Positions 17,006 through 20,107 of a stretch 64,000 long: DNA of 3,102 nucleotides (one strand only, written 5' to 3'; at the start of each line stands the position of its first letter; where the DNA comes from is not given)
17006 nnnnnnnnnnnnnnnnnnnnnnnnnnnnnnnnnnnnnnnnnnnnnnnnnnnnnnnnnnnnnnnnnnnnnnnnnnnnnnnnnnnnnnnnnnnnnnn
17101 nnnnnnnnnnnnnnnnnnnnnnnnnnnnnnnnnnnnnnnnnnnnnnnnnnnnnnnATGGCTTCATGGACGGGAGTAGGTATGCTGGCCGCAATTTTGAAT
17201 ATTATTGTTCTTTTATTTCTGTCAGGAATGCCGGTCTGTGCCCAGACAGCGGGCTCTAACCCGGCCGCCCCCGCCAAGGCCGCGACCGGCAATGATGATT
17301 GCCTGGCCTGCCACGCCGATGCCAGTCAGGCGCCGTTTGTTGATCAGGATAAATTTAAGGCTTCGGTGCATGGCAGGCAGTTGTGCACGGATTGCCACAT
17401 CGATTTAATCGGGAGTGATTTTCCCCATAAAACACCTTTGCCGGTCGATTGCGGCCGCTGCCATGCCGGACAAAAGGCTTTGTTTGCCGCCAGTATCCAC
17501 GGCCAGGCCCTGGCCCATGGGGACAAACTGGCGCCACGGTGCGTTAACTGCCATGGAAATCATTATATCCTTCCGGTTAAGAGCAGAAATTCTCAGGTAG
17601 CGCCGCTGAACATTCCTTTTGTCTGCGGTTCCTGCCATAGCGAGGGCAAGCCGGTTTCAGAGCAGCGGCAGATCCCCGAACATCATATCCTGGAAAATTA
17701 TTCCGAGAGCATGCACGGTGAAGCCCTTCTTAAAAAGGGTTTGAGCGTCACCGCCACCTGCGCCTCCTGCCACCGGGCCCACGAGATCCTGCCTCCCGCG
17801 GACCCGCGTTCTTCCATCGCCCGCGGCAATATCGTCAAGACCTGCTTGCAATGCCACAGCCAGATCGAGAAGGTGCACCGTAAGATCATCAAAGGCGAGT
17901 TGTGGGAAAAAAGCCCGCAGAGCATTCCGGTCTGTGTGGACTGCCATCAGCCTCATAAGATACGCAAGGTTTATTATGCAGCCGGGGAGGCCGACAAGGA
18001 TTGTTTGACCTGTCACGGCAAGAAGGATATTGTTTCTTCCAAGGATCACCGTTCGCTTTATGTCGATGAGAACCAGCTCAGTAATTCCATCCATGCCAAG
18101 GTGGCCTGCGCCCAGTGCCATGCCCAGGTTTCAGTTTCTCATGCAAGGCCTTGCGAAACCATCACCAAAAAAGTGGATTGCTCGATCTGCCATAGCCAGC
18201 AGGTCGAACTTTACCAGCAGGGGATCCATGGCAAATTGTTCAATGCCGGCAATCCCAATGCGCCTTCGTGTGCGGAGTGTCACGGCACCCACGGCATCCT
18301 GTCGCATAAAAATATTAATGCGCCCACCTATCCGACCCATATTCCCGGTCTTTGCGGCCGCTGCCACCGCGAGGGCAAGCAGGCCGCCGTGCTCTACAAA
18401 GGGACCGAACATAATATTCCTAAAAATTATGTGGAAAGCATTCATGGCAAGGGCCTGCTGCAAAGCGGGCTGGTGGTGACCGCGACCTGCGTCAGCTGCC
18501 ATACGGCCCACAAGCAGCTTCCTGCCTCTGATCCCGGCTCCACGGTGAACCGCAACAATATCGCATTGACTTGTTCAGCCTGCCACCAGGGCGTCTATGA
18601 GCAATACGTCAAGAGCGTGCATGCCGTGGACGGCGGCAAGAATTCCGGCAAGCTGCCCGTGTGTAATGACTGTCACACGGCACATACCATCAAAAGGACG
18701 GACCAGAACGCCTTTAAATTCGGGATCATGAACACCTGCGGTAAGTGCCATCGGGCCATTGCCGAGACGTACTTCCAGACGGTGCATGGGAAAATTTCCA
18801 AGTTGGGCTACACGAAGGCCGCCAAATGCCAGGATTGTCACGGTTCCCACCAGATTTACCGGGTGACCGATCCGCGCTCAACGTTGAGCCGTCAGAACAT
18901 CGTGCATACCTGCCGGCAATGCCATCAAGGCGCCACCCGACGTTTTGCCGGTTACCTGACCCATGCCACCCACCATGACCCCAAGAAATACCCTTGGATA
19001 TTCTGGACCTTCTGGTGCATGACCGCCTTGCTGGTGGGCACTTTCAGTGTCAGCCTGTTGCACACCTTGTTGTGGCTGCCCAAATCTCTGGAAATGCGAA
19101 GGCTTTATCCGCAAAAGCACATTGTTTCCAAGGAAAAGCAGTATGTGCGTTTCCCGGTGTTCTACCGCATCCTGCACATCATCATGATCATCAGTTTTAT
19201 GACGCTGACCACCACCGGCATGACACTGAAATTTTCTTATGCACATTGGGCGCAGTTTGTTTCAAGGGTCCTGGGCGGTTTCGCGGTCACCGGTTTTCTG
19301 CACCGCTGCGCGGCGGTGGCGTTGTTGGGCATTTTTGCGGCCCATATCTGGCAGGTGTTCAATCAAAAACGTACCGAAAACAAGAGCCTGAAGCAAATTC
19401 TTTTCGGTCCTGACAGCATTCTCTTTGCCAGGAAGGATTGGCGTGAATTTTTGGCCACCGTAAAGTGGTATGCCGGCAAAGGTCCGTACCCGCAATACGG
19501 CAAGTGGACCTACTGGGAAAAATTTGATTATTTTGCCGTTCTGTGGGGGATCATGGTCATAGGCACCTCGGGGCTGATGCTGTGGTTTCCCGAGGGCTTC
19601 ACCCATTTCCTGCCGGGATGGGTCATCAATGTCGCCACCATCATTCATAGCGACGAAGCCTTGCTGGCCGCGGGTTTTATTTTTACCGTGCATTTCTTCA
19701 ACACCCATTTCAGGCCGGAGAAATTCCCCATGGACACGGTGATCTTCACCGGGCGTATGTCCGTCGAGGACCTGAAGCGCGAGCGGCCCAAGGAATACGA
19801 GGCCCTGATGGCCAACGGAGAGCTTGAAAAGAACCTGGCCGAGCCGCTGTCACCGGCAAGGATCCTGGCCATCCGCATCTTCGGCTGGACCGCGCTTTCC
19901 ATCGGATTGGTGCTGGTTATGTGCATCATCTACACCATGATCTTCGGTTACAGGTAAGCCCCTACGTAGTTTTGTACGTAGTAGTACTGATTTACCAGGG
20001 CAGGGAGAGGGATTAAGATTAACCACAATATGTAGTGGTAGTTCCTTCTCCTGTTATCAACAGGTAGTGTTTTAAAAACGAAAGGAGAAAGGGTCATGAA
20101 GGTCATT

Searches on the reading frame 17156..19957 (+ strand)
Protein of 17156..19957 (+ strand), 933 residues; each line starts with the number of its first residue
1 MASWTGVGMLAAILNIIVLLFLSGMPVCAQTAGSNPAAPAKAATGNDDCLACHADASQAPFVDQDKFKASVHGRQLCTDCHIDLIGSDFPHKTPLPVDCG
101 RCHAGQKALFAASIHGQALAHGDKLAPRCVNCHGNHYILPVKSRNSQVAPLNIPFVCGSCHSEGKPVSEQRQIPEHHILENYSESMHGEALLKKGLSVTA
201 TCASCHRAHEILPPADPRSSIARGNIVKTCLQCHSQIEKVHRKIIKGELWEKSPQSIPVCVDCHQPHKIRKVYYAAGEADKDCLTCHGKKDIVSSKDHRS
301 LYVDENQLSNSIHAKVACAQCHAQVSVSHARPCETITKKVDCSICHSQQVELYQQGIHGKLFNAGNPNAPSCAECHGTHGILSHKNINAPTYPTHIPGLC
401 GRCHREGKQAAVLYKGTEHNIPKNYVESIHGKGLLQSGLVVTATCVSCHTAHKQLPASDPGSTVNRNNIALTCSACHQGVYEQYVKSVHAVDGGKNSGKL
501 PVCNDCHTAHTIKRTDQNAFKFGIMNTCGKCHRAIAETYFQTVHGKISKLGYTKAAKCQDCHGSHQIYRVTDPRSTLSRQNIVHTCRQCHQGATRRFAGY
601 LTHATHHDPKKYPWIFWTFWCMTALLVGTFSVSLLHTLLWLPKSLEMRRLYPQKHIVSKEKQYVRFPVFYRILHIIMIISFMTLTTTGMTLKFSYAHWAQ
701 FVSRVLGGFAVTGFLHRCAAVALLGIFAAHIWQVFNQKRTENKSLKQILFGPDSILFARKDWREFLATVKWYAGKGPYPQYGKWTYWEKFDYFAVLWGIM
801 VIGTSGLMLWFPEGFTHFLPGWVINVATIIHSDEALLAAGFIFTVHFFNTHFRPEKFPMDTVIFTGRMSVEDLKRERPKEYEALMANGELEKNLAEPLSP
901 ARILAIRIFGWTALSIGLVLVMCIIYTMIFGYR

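Call 3: search_protein_families(library=pfam, proteins=[window:17156-19957:+], max_evalue=0.1)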
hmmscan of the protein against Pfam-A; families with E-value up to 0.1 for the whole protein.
window:17156-19957:+ (933 aa): 6 families
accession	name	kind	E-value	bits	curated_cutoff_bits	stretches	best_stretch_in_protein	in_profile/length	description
PF14522.11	Cytochrome_C7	-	9.1e-23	80.3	24.8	8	470-533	13-67/67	Cytochrome c7 and related cytochrome c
PF14537.11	Cytochrom_c3_2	-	7.7e-21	74.8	25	5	503-591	9-79/79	Cytochrome c3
PF09699.15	Paired_CXXCH_1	-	3.4e-17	62.3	20.6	4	260-290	9-39/41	Doubled CXXCH motif (Paired_CXXCH_1)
PF02085.21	Cytochrom_CIII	-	1.2e-08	35.6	22.9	1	66-161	22-101/101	Class III cytochrome C family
PF01292.26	Ni_hydr_CYTB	-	7e-05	23.1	30.1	1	665-846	1-158/179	Prokaryotic cytochrome b561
PF22678.1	Cytochrom_c_NrfB-like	-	0.011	16.6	27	1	230-274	1-50/89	Cytochrome c-type protein NrfB-like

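Call 4: search_protein_families(library=ncbifam, proteins=[window:17156-19957:+], max_evalue=0.1)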
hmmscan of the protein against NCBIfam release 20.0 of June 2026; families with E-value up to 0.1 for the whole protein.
window:17156-19957:+ (933 aa): 14 families
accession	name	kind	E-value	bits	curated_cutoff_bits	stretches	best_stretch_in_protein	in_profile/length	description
TIGR03508.1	decahem_SO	subfamily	7.3e-22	78.1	192.2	4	423-591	15-175/258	DmsE family decaheme c-type cytochrome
NF041028.1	decahem_GSU2203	exception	8.3e-14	51.5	325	2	525-596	36-115/317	GSU2203 family decaheme c-type cytochrome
NF008659.0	PRK11659.1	equivalog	2.1e-11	43.8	184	2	200-241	136-174/188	cytochrome c nitrite reductase pentaheme subunit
TIGR04257.1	nanowire_3heme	domain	8.1e-08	32.3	40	1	120-165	19-62/75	c(7)-type cytochrome triheme domain-containing protein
TIGR01583.1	formate-DH-gamm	equivalog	1.8e-07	31.3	115.85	1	664-852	3-171/204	formate dehydrogenase subunit gamma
TIGR03146.1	cyt_nit_nrfB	equivalog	3.6e-07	30.5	166.6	1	98-237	13-144/145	cytochrome c nitrite reductase pentaheme subunit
NF007906.0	PRK10617.1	equivalog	4e-06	26.8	349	0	221-269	48-96/200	cytochrome c-type protein NapC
NF040968.1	FeS_ExtO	equivalog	0.00077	18.4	200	1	308-357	31-80/416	selenite/tellurite reduction operon b-type cytochrome iron-sulfur cluster-binding subunit ExtO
NF040967.1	cytc_ExtN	equivalog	0.00079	18.4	200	1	308-357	31-80/415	selenite/tellurite reduction operon c-type cytochrome ExtN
TIGR01905.1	paired_CXXCH_1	subfamily_domain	0.0059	16.5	25.2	0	128-165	8-40/41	doubled CXXCH domain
TIGR03153.1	cytochr_NrfH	equivalog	0.039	14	134.2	0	46-83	102-135/138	cytochrome c nitrite reductase small subunit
TIGR02161.1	napC_nirT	subfamily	0.048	13.6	310.6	0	223-269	41-87/185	periplasmic nitrate (or nitrite) reductase c-type cytochrome, NapC/NirT family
NF007924.0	PRK10639.1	equivalog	0.057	13.1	341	0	659-850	3-171/211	formate dehydrogenase cytochrome b556 subunit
NF007558.0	PRK10179.1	equivalog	0.06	13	339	0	658-850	2-173/217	formate dehydrogenase-N subunit gamma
